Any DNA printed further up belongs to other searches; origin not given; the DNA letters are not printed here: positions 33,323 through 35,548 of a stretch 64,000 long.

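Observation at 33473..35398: A domain-minimal Mfd has no UvrA-recruiting or autoinhibitory modules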

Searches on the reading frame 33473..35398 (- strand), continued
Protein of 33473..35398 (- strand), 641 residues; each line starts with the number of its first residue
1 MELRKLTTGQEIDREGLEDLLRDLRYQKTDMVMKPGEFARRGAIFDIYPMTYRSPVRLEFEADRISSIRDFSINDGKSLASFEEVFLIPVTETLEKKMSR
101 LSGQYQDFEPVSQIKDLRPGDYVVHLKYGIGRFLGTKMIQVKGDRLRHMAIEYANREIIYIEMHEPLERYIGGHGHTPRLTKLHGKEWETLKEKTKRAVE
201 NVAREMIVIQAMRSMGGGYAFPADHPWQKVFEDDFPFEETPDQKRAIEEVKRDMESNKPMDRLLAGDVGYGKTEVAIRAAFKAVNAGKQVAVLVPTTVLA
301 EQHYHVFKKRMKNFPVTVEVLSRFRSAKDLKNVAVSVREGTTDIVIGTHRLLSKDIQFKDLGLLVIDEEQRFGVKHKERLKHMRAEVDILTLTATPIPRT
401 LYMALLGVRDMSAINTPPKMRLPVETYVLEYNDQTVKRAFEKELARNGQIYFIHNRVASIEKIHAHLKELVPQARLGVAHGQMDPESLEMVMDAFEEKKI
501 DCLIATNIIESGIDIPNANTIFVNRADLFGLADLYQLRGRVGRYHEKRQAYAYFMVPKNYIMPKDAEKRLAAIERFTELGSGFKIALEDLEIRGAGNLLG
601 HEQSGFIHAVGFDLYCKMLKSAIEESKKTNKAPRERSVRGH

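Call 68: find_homologous_proteins(query=L008:97-1995:+, max_evalue=1e-20)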
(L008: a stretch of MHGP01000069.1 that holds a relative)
Query L008:97-1995:+ (633 aa): 8000 proteins with E <= 1e-20 among 8000 candidates; the best 120 are listed.
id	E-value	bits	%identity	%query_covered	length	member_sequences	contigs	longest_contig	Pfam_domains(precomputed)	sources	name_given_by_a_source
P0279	0.0e+0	1420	100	100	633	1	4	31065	PF02559.23,PF00270.36,PF00176.30,PF14814.12,PF17757.7,PF00271.38,PF04851.22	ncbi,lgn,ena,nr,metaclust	ncbi:MAG: transcription-repair coupling factor [Omnitrophica WOR_2 bacterium RIFCSPHIGHO2_02_FULL_48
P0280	0.0e+0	1260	88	100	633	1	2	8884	PF02559.23,PF00270.36,PF14814.12,PF17757.7,PF00271.38,PF04851.22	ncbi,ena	-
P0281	0.0e+0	1242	96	91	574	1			PF02559.23,PF00270.36,PF14814.12,PF17757.7,PF00271.38,PF04851.22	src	-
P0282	0.0e+0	1106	77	98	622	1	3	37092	PF02559.23,PF00270.36,PF14814.12,PF17757.7,PF00271.38,PF04851.22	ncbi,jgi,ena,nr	ncbi:MAG: transcription-repair coupling factor [Omnitrophica WOR_2 bacterium GWA2_47_8]|nr:MAG: tran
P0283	0.0e+0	1095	76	100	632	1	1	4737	PF02559.23,PF00270.36,PF17757.7,PF00271.38,PF04851.22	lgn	-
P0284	0.0e+0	1087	75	100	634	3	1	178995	PF02559.23,PF00270.36,PF14814.12,PF17757.7,PF00271.38,PF04851.22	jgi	-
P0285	0.0e+0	1084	77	98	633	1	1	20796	PF02559.23,PF00270.36,PF17757.7,PF00271.38,PF04851.22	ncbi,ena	-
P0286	0.0e+0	1081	74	99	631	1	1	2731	PF02559.23,PF00270.36,PF14814.12,PF17757.7,PF00271.38,PF04851.22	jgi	-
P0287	0.0e+0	1073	74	100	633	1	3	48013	PF02559.23,PF00270.36,PF17757.7,PF00271.38,PF04851.22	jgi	-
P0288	0.0e+0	1067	74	98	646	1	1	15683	PF02559.23,PF00270.36,PF17757.7,PF00271.38,PF04851.22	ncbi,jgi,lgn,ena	ncbi:MAG: transcription-repair coupling factor [Candidatus Omnitrophota bacterium]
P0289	0.0e+0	1064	75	98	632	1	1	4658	PF02559.23,PF00270.36,PF14814.12,PF17757.7,PF00271.38,PF04851.22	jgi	-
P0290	0.0e+0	1061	73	100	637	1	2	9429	PF02559.23,PF00270.36,PF00176.30,PF17757.7,PF00271.38,PF04851.22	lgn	-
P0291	0.0e+0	1056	72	100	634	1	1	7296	PF02559.23,PF00270.36,PF17757.7,PF00271.38,PF04851.22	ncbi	-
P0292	0.0e+0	1056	72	99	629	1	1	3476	PF02559.23,PF00270.36,PF14814.12,PF17757.7,PF00271.38,PF04851.22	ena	-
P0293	0.0e+0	1055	74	98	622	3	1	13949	PF02559.23,PF00270.36,PF17757.7,PF00271.38,PF04851.22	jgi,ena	-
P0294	0.0e+0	1054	72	99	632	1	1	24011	PF02559.23,PF00270.36,PF14814.12,PF17757.7,PF00271.38,PF04851.22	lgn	-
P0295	0.0e+0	1054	74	98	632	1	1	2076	PF02559.23,PF00270.36,PF14814.12,PF17757.7,PF00271.38,PF04851.22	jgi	jgi:transcription-repair coupling factor (superfamily II helicase)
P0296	0.0e+0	1053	74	98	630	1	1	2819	PF02559.23,PF00270.36,PF14814.12,PF17757.7,PF00271.38,PF04851.22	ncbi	-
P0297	0.0e+0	1052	72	100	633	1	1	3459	PF02559.23,PF00270.36,PF17757.7,PF00271.38,PF04851.22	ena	-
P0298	0.0e+0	1051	73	100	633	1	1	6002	PF02559.23,PF00270.36,PF14814.12,PF17757.7,PF00271.38,PF04851.22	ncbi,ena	-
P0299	0.0e+0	1051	73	100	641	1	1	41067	PF02559.23,PF00270.36,PF14814.12,PF17757.7,PF00271.38,PF04851.22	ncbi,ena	-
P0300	0.0e+0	1049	72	99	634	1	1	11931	PF02559.23,PF00270.36,PF14814.12,PF17757.7,PF00271.38,PF04851.22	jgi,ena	-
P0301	0.0e+0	1048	72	98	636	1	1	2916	PF02559.23,PF00270.36,PF00176.30,PF17757.7,PF00271.38,PF04851.22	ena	-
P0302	0.0e+0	1048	73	99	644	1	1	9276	PF02559.23,PF00270.36,PF14814.12,PF17757.7,PF00271.38,PF04851.22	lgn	-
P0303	0.0e+0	1047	74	98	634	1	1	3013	PF02559.23,PF00270.36,PF17757.7,PF00271.38,PF04851.22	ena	-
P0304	0.0e+0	1046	71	100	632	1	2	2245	PF02559.23,PF00270.36,PF00176.30,PF17757.7,PF00271.38,PF04851.22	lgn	-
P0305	0.0e+0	1046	72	100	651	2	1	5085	PF02559.23,PF00270.36,PF14814.12,PF17757.7,PF00271.38,PF04851.22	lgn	-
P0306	0.0e+0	1046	71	99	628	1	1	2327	PF02559.23,PF00270.36,PF17757.7,PF00271.38,PF04851.22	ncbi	-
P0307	0.0e+0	1046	73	98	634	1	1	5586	PF02559.23,PF00270.36,PF14814.12,PF17757.7,PF00271.38,PF04851.22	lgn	-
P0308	0.0e+0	1045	73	98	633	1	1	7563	PF02559.23,PF00270.36,PF17757.7,PF00271.38,PF04851.22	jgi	-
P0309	0.0e+0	1045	72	100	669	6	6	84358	PF02559.23,PF00270.36,PF17757.7,PF00271.38,PF04851.22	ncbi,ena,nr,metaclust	ncbi:MAG: transcription-repair coupling factor [Omnitrophica WOR_2 bacterium GWF2_38_59]|nr:MAG: tra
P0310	0.0e+0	1045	72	100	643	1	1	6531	PF02559.23,PF00270.36,PF14814.12,PF17757.7,PF00271.38,PF04851.22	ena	-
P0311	0.0e+0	1043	73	98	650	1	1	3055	PF02559.23,PF00270.36,PF17757.7,PF00271.38,PF04851.22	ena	-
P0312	0.0e+0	1043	72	99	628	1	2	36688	PF02559.23,PF00270.36,PF17757.7,PF00271.38,PF04851.22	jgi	-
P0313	0.0e+0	1042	74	98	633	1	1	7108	PF02559.23,PF00270.36,PF17757.7,PF00271.38,PF04851.22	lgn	-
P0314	0.0e+0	1041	73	98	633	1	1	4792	PF02559.23,PF00270.36,PF17757.7,PF00271.38,PF04851.22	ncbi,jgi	-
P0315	0.0e+0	1041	72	98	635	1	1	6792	PF02559.23,PF00270.36,PF17757.7,PF00271.38,PF04851.22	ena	-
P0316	0.0e+0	1040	73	98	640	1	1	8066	PF02559.23,PF00270.36,PF17757.7,PF00271.38,PF04851.22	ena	-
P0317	0.0e+0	1040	73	98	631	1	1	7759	PF02559.23,PF00270.36,PF14814.12,PF17757.7,PF00271.38,PF04851.22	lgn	-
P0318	0.0e+0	1040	70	100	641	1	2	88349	PF02559.23,PF00270.36,PF17757.7,PF00271.38,PF04851.22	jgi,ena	-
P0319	0.0e+0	1040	73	98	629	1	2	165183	PF02559.23,PF00270.36,PF17757.7,PF00271.38,PF04851.22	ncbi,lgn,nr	ncbi:MAG: transcription-repair coupling factor [Candidatus Omnitrophota bacterium]|nr:transcription-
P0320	0.0e+0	1040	70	100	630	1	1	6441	PF02559.23,PF00270.36,PF17757.7,PF00271.38,PF04851.22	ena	-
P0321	0.0e+0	1040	72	98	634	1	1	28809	PF02559.23,PF00270.36,PF17757.7,PF00271.38,PF04851.22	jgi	jgi:transcription-repair coupling factor (superfamily II helicase)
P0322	0.0e+0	1039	72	98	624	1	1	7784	PF02559.23,PF00270.36,PF14814.12,PF17757.7,PF00271.38,PF04851.22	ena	-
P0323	0.0e+0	1038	72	98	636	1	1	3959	PF02559.23,PF00270.36,PF17757.7,PF00271.38,PF04851.22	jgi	jgi:transcription-repair coupling factor (superfamily II helicase)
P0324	0.0e+0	1037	73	98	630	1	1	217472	PF02559.23,PF00270.36,PF14814.12,PF17757.7,PF00271.38,PF04851.22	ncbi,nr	ncbi:MAG: transcription-repair coupling factor [Candidatus Omnitrophica bacterium]|nr:transcription-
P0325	0.0e+0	1037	71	99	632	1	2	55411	PF02559.23,PF00270.36,PF14814.12,PF17757.7,PF00271.38,PF04851.22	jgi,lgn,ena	-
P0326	0.0e+0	1037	71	100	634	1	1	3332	PF02559.23,PF00270.36,PF17757.7,PF00271.38,PF04851.22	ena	-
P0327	0.0e+0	1036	72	98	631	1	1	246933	PF02559.23,PF00270.36,PF14814.12,PF17757.7,PF00271.38,PF04851.22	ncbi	-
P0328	0.0e+0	1036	72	98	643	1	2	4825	PF02559.23,PF00270.36,PF17757.7,PF00271.38,PF04851.22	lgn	-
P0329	0.0e+0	1036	72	98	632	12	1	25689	PF02559.23,PF00270.36,PF17757.7,PF00271.38,PF04851.22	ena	-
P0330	0.0e+0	1036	72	98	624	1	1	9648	PF02559.23,PF00270.36,PF14814.12,PF17757.7,PF00271.38,PF04851.22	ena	-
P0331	0.0e+0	1035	71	100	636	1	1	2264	PF02559.23,PF00270.36,PF17757.7,PF00271.38,PF04851.22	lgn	-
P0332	0.0e+0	1035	71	100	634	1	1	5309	PF02559.23,PF00270.36,PF17757.7,PF00271.38,PF04851.22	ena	-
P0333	0.0e+0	1034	71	99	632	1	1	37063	PF02559.23,PF00270.36,PF14814.12,PF17757.7,PF00271.38,PF04851.22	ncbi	-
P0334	0.0e+0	1033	72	98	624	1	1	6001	PF02559.23,PF00270.36,PF17757.7,PF00271.38,PF04851.22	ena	-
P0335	0.0e+0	1033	72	99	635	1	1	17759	PF02559.23,PF00270.36,PF14814.12,PF17757.7,PF00271.38,PF04851.22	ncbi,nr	ncbi:MAG: transcription-repair coupling factor [Candidatus Zapsychrus exili]|nr:transcription-repair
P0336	0.0e+0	1032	71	100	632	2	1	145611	PF02559.23,PF00270.36,PF00176.30,PF17757.7,PF00271.38,PF04851.22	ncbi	-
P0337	0.0e+0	1032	70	99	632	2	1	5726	PF02559.23,PF00270.36,PF17757.7,PF00271.38,PF04851.22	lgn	-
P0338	0.0e+0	1032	72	100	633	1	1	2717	PF02559.23,PF00270.36,PF17757.7,PF00271.38,PF04851.22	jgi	jgi:transcription-repair coupling factor (superfamily II helicase)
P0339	0.0e+0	1032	70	100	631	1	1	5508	PF02559.23,PF00270.36,PF17757.7,PF00271.38,PF04851.22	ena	-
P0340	0.0e+0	1032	72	98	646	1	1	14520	PF02559.23,PF00270.36,PF17757.7,PF00271.38,PF04851.22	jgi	jgi:transcription-repair coupling factor (superfamily II helicase)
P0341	0.0e+0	1032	71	99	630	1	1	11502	PF02559.23,PF00270.36,PF17757.7,PF00271.38,PF04851.22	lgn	-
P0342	0.0e+0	1031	69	100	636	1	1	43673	PF02559.23,PF00270.36,PF14814.12,PF17757.7,PF00271.38,PF04851.22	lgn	-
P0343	0.0e+0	1031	71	98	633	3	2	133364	PF02559.23,PF00270.36,PF17757.7,PF00271.38,PF04851.22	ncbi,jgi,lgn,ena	-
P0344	0.0e+0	1031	72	98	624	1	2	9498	PF02559.23,PF00270.36,PF14814.12,PF17757.7,PF00271.38,PF04851.22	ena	-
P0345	0.0e+0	1031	70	100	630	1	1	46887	PF02559.23,PF00270.36,PF17757.7,PF00271.38,PF04851.22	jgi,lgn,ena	-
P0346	0.0e+0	1031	72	98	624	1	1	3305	PF02559.23,PF00270.36,PF14814.12,PF17757.7,PF00271.38,PF04851.22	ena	-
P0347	0.0e+0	1031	72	100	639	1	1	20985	PF02559.23,PF00270.36,PF17757.7,PF00271.38,PF04851.22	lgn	-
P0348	0.0e+0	1030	71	99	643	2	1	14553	PF02559.23,PF00270.36,PF17757.7,PF00271.38,PF04851.22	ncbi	-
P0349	0.0e+0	1030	72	98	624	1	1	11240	PF02559.23,PF00270.36,PF14814.12,PF17757.7,PF00271.38,PF04851.22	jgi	-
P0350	0.0e+0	1030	71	99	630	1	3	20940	PF02559.23,PF00270.36,PF00176.30,PF17757.7,PF00271.38,PF04851.22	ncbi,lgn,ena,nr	ncbi:MAG TPA: transcription-repair coupling factor [Candidatus Omnitrophota bacterium]|nr:transcript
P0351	0.0e+0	1029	72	98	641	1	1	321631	PF02559.23,PF00270.36,PF14814.12,PF17757.7,PF00271.38,PF04851.22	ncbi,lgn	-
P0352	0.0e+0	1029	71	99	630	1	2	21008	PF02559.23,PF00270.36,PF00176.30,PF17757.7,PF00271.38,PF04851.22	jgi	-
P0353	0.0e+0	1029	71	100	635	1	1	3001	PF02559.23,PF00270.36,PF17757.7,PF00271.38,PF04851.22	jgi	-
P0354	0.0e+0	1028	72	98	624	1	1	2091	PF02559.23,PF00270.36,PF14814.12,PF17757.7,PF00271.38,PF04851.22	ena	-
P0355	0.0e+0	1028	71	100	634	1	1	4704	PF02559.23,PF00270.36,PF17757.7,PF00271.38,PF04851.22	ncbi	-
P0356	0.0e+0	1028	71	98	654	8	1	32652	PF02559.23,PF00270.36,PF14814.12,PF17757.7,PF00271.38,PF04851.22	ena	-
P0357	0.0e+0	1028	71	99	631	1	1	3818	PF02559.23,PF00270.36,PF17757.7,PF00271.38,PF04851.22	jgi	-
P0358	0.0e+0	1028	72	98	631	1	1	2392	PF02559.23,PF00270.36,PF17757.7,PF00271.38,PF04851.22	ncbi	-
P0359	0.0e+0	1028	72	98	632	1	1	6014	PF02559.23,PF00270.36,PF14814.12,PF17757.7,PF00271.38,PF04851.22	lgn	-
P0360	0.0e+0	1027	72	98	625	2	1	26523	PF02559.23,PF00270.36,PF17757.7,PF00271.38,PF04851.22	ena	-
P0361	0.0e+0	1027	71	98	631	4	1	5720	PF02559.23,PF00270.36,PF14814.12,PF17757.7,PF00271.38,PF04851.22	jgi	-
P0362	0.0e+0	1027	72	98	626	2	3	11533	PF02559.23,PF00270.36,PF14814.12,PF17757.7,PF00271.38,PF04851.22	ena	-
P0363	0.0e+0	1027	72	100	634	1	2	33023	PF02559.23,PF00270.36,PF17757.7,PF00271.38,PF04851.22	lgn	-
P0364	0.0e+0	1027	72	98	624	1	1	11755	PF02559.23,PF00270.36,PF17757.7,PF00271.38,PF04851.22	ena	-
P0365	0.0e+0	1026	71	99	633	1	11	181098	PF02559.23,PF00270.36,PF14814.12,PF17757.7,PF00271.38,PF04851.22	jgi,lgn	jgi:transcription-repair coupling factor (superfamily II helicase)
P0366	0.0e+0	1026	71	98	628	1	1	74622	PF02559.23,PF00270.36,PF14814.12,PF17757.7,PF00271.38,PF04851.22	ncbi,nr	ncbi:MAG: transcription-repair coupling factor [Candidatus Omnitrophica bacterium]|nr:transcription-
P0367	0.0e+0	1026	71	99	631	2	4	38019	PF02559.23,PF00270.36,PF17757.7,PF00271.38,PF04851.22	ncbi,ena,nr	ncbi:MAG: transcription-repair coupling factor [Candidatus Omnitrophica bacterium]|nr:transcription-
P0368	0.0e+0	1025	71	100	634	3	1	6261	PF02559.23,PF00270.36,PF17757.7,PF00271.38,PF04851.22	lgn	-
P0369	0.0e+0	1025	70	98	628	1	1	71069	PF02559.23,PF00270.36,PF17757.7,PF00271.38,PF04851.22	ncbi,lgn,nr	ncbi:MAG: transcription-repair coupling factor [Candidatus Omnitrophica bacterium]|nr:transcription-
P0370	0.0e+0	1025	69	99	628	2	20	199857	PF02559.23,PF00270.36,PF17757.7,PF00271.38,PF04851.22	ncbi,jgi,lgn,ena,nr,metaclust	ncbi:MAG: transcription-repair coupling factor [Candidatus Aceula lacicola]|nr:transcription-repair 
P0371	0.0e+0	1025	70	99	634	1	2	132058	PF02559.23,PF00270.36,PF17757.7,PF00271.38,PF04851.22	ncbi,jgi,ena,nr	ncbi:MAG TPA: transcription-repair coupling factor [Candidatus Omnitrophota bacterium]|nr:transcript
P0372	0.0e+0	1025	70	100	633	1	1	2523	PF02559.23,PF00270.36,PF14814.12,PF17757.7,PF00271.38,PF04851.22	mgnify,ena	mgnify:FL=1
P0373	0.0e+0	1025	70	100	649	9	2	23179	PF02559.23,PF00270.36,PF14814.12,PF17757.7,PF00271.38,PF04851.22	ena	-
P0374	0.0e+0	1024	70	99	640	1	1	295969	PF02559.23,PF00270.36,PF14814.12,PF17757.7,PF00271.38,PF04851.22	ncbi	-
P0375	0.0e+0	1024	71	99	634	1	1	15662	PF02559.23,PF00270.36,PF17757.7,PF00271.38,PF04851.22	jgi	-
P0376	0.0e+0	1024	70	99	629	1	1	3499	PF02559.23,PF00270.36,PF14814.12,PF17757.7,PF00271.38,PF04851.22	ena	-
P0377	0.0e+0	1024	71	98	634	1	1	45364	PF02559.23,PF00270.36,PF17757.7,PF00271.38,PF04851.22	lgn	-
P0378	0.0e+0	1024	71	99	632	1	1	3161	PF02559.23,PF00270.36,PF14814.12,PF17757.7,PF00271.38,PF04851.22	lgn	-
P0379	0.0e+0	1024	70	98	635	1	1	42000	PF02559.23,PF00270.36,PF17757.7,PF00271.38,PF04851.22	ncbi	-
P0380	0.0e+0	1023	71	98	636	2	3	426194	PF02559.23,PF00270.36,PF00176.30,PF17757.7,PF00271.38,PF04851.22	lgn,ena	-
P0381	0.0e+0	1023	70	98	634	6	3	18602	PF02559.23,PF00270.36,PF14814.12,PF17757.7,PF00271.38,PF04851.22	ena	-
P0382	0.0e+0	1023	72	95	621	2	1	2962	PF02559.23,PF00270.36,PF17757.7,PF00271.38,PF04851.22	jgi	jgi:transcription-repair coupling factor (superfamily II helicase)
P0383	0.0e+0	1022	70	100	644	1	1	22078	PF02559.23,PF00270.36,PF17757.7,PF00271.38,PF04851.22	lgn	-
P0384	0.0e+0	1022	71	98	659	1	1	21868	PF02559.23,PF00270.36,PF14814.12,PF17757.7,PF00271.38,PF04851.22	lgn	-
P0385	0.0e+0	1022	71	99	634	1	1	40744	PF02559.23,PF00270.36,PF17757.7,PF00271.38,PF04851.22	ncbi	-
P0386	0.0e+0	1021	72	98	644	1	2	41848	PF02559.23,PF00270.36,PF17757.7,PF00271.38,PF04851.22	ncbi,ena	-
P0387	0.0e+0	1020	71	100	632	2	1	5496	PF02559.23,PF00270.36,PF17757.7,PF00271.38,PF04851.22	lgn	-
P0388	0.0e+0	1019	70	100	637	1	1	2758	PF02559.23,PF00270.36,PF17757.7,PF00271.38,PF04851.22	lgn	-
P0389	0.0e+0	1019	70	100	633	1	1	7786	PF02559.23,PF00270.36,PF17757.7,PF00271.38,PF04851.22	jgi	-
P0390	0.0e+0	1019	71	98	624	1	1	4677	PF02559.23,PF00270.36,PF00176.30,PF17757.7,PF00271.38,PF04851.22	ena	-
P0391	0.0e+0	1018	71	98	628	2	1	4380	PF02559.23,PF00270.36,PF17757.7,PF00271.38,PF04851.22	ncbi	-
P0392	0.0e+0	1018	71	98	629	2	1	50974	PF02559.23,PF00270.36,PF17757.7,PF00271.38,PF04851.22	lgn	-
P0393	0.0e+0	1018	70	98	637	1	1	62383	PF02559.23,PF00270.36,PF14814.12,PF17757.7,PF00271.38,PF04851.22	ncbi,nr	ncbi:MAG: transcription-repair coupling factor [Candidatus Omnitrophica bacterium]|nr:transcription-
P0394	0.0e+0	1018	70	99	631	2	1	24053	PF02559.23,PF00270.36,PF17757.7,PF00271.38,PF04851.22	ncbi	-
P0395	0.0e+0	1018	71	98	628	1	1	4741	PF02559.23,PF00270.36,PF17757.7,PF00271.38,PF04851.22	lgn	-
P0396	0.0e+0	1017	69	100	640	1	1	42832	PF02559.23,PF00270.36,PF17757.7,PF00271.38,PF04851.22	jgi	jgi:transcription-repair coupling factor (superfamily II helicase)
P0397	0.0e+0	1017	71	100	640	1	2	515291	PF02559.23,PF00270.36,PF17757.7,PF00271.38,PF04851.22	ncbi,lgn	-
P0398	0.0e+0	1017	70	99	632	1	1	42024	PF02559.23,PF00270.36,PF17757.7,PF00271.38,PF22590.3,PF04851.22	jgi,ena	-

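Call 73: find_encoding_contigs(protein=P0275, flank=10000, max_places=3)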
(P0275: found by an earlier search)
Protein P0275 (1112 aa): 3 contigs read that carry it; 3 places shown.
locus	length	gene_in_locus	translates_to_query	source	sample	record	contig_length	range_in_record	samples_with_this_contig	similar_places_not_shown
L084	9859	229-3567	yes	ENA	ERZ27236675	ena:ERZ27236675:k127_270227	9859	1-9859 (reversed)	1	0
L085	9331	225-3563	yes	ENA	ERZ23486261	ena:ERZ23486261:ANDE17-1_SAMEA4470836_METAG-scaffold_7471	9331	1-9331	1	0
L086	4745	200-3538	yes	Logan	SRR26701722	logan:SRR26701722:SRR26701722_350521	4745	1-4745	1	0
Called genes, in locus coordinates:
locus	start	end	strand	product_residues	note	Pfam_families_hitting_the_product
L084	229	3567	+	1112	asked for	PF17757:UvrB_inter, PF02559:CarD_TRCF_RID, PF00270:DEAD, PF04851:ResIII, PF00271:Helicase_C, PF03461:TRCF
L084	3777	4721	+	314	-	PF13623:SurA_N_2, PF13624:SurA_N_3, PF09312:SurA_N, PF13145:Rotamase_2, PF13616:Rotamase_3, PF00639:Rotamase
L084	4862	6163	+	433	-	PF05496:RuvB_N, PF00158:Sigma54_activat (faint), PF00004:AAA, PF07726:AAA_3 (weak), PF07728:AAA_5, PF13173:AAA_14 (weak), PF16193:AAA_assoc_2, PF12002:MgsA_C, +1 more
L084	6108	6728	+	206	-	PF01812:5-FTHF_cyc-lig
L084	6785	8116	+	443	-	PF02310:B12-binding, PF04055:Radical_SAM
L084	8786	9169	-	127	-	PF00075:RNase_H, PF13456:RVT_3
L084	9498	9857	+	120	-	?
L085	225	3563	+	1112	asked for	PF17757:UvrB_inter, PF02559:CarD_TRCF_RID, PF00270:DEAD, PF04851:ResIII, PF00271:Helicase_C, PF03461:TRCF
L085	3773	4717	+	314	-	PF13623:SurA_N_2, PF13624:SurA_N_3, PF09312:SurA_N, PF13145:Rotamase_2, PF13616:Rotamase_3, PF00639:Rotamase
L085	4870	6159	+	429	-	PF00158:Sigma54_activat (faint), PF05496:RuvB_N, PF00004:AAA, PF07726:AAA_3 (weak), PF07728:AAA_5, PF13173:AAA_14 (weak), PF16193:AAA_assoc_2, PF12002:MgsA_C, +1 more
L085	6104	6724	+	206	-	PF01812:5-FTHF_cyc-lig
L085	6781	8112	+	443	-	PF02310:B12-binding, PF04055:Radical_SAM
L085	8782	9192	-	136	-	PF00075:RNase_H, PF13456:RVT_3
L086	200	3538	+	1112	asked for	PF17757:UvrB_inter, PF02559:CarD_TRCF_RID, PF00270:DEAD, PF04851:ResIII, PF00271:Helicase_C, PF03461:TRCF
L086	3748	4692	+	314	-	PF13623:SurA_N_2, PF13624:SurA_N_3, PF09312:SurA_N, PF13145:Rotamase_2, PF13616:Rotamase_3, PF00639:Rotamase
